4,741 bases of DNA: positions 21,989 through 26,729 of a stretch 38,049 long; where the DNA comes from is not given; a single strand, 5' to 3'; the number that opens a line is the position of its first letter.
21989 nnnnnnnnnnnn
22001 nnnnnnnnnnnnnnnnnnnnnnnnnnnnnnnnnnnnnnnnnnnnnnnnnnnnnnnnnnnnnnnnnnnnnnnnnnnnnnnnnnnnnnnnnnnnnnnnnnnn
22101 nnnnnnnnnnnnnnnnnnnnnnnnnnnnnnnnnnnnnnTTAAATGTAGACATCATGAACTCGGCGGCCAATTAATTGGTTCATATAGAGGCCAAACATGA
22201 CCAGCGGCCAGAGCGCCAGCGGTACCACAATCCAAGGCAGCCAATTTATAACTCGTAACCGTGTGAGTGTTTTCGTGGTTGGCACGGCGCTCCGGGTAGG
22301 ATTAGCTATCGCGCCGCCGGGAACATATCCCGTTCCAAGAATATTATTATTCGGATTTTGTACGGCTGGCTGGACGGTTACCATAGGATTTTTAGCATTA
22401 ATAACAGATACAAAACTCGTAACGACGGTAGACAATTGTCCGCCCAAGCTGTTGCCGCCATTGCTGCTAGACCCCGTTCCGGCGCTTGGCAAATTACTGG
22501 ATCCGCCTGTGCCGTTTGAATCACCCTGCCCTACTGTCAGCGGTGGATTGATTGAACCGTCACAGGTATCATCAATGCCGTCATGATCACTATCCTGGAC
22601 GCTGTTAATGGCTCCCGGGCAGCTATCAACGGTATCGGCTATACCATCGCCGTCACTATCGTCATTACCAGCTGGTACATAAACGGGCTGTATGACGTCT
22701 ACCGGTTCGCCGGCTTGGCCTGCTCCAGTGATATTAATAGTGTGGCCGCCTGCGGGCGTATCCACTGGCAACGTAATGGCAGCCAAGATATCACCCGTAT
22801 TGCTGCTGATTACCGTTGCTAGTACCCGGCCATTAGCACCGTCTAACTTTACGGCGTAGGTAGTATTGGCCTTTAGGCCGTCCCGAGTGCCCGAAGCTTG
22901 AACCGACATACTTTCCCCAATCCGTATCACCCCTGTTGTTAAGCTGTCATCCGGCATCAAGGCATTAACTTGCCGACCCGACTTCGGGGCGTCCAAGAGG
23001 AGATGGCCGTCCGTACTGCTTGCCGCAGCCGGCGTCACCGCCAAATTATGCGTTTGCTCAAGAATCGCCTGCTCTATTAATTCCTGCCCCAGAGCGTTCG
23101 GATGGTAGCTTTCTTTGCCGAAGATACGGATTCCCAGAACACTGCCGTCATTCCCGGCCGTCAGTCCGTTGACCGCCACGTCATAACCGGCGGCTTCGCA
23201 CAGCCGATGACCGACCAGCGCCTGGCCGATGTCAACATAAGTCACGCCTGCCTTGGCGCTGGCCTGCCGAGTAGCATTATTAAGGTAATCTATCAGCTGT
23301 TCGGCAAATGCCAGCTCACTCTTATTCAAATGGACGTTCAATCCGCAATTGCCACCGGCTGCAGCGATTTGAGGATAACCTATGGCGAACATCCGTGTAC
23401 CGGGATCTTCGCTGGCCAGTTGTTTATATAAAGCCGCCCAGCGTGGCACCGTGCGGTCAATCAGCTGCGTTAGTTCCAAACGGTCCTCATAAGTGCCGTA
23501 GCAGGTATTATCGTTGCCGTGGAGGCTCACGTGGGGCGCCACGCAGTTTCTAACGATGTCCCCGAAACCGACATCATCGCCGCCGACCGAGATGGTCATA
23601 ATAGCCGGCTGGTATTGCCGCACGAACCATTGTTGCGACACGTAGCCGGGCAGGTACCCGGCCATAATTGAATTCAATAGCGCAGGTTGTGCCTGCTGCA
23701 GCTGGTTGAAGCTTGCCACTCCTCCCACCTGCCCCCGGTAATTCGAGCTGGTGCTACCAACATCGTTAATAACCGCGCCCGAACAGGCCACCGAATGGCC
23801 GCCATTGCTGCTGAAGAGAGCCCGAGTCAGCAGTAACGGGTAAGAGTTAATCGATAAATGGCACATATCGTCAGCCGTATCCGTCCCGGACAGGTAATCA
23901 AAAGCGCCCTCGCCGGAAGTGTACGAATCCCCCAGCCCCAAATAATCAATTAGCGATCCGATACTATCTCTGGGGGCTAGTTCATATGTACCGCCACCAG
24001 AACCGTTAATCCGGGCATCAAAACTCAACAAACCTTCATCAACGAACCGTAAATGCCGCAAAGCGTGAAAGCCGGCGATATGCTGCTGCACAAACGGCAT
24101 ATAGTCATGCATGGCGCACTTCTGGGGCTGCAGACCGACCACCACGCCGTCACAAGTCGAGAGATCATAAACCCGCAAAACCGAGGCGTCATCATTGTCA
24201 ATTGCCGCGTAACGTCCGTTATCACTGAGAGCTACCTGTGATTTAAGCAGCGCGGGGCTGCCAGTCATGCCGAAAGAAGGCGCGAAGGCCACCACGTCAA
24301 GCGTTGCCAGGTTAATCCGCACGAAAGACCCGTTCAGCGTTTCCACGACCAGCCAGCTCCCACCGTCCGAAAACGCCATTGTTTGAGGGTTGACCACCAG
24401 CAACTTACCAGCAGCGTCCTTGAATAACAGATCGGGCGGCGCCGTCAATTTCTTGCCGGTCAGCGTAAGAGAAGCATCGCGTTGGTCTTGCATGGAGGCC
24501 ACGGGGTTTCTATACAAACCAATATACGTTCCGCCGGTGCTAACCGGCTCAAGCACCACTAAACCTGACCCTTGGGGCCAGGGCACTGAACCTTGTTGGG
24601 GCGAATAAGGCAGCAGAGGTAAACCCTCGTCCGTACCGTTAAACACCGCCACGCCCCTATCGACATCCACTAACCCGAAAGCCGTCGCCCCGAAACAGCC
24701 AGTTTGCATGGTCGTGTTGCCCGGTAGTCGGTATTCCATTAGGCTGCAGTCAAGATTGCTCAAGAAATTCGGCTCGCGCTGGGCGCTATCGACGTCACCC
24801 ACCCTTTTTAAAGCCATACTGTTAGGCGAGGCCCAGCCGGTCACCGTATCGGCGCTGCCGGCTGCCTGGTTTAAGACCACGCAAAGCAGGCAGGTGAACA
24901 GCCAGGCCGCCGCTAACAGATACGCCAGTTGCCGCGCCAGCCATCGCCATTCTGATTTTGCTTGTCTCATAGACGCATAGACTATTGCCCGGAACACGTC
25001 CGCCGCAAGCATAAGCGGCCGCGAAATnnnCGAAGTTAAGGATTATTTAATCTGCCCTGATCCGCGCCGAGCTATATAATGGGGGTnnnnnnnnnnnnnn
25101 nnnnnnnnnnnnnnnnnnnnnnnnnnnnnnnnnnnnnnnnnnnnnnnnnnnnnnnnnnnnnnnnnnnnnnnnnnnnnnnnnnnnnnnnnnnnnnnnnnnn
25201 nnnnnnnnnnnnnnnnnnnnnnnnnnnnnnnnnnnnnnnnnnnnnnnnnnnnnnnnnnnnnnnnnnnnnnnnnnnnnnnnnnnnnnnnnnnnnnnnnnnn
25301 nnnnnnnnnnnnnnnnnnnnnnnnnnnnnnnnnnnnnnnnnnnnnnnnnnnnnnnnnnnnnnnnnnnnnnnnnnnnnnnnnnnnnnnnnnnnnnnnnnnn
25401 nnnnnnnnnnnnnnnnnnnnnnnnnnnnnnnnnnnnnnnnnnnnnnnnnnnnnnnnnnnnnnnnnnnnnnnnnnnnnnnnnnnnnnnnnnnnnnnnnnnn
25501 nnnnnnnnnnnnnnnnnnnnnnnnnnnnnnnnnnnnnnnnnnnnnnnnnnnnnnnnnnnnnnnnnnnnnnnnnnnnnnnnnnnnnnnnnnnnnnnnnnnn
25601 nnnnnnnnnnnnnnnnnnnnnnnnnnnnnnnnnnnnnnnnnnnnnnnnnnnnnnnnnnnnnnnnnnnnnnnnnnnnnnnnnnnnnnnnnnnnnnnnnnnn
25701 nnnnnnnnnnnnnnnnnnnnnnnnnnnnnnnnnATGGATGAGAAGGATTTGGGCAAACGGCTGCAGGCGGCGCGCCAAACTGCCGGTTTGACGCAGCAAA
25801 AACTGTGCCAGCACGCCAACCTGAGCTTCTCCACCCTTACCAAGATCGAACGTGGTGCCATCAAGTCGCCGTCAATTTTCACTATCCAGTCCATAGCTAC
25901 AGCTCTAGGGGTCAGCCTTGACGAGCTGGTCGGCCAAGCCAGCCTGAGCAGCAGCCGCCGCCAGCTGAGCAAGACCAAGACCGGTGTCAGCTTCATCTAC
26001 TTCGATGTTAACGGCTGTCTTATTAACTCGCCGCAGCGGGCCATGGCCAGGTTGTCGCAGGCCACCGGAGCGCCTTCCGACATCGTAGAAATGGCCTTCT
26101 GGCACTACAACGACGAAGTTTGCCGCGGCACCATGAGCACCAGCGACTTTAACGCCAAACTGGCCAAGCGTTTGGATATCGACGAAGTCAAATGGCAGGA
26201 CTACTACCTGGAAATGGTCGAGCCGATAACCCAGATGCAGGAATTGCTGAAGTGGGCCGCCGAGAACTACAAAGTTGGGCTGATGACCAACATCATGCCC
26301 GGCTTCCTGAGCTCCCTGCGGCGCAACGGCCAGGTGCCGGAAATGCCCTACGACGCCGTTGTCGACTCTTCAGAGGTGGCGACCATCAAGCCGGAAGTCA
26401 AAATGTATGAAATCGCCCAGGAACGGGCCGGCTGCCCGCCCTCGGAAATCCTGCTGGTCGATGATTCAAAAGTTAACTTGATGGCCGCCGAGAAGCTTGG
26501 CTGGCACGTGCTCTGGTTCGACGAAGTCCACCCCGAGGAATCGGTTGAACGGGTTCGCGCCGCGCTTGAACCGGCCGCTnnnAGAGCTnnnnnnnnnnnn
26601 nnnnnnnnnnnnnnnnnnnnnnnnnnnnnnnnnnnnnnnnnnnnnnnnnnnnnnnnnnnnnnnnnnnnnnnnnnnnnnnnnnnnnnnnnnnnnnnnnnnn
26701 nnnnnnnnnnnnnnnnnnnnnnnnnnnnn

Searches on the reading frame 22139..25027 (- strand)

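Call 67: search_protein_families(library=pfam, proteins=[window:22139-25027:-], max_evalue=0.00001)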
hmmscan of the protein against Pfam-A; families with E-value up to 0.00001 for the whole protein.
window:22139-25027:- (962 aa): 2 families
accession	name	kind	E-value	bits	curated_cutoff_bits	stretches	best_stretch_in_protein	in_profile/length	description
PF13472.12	Lipase_GDSL_2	-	5.8e-10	40.4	32.9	1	365-650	2-178/178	GDSL-like Lipase/Acylhydrolase family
PF00657.28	Lipase_GDSL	-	1.8e-07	31.9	23.6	1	364-652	3-205/208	GDSL-like Lipase/Acylhydrolase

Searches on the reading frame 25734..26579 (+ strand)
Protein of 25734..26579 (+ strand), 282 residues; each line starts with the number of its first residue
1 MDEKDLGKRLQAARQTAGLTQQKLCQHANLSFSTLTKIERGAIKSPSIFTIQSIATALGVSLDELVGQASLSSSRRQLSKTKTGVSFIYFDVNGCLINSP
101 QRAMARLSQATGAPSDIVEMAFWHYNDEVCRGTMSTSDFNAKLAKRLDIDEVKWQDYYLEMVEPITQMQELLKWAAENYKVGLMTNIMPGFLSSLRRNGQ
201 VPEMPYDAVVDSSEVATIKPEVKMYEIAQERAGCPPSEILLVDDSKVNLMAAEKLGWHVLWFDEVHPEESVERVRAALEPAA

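Call 68: search_protein_families(library=pfam, proteins=[window:25734-26579:+], max_evalue=0.00001)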
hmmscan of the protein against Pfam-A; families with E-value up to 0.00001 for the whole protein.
window:25734-26579:+ (282 aa): 6 families
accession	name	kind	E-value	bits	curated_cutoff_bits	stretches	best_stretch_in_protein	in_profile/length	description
PF01381.28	HTH_3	-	1.3e-13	51.2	23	1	10-65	1-55/55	Helix-turn-helix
PF13560.12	HTH_31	-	6e-13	49.3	27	1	5-65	1-61/64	Helix-turn-helix domain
PF13419.12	HAD_2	-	3.5e-11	44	23.8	1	121-261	36-177/178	Haloacid dehalogenase-like hydrolase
PF13443.12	HTH_26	-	4.1e-07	30.6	22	1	10-66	2-58/63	Cro/C1-type HTH DNA-binding domain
PF00702.32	Hydrolase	-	1.2e-06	29.4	26.4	1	138-256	60-191/191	haloacid dehalogenase-like hydrolase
PF12844.13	HTH_19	-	6.3e-06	26.4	30.2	0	7-66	1-59/64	Helix-turn-helix domain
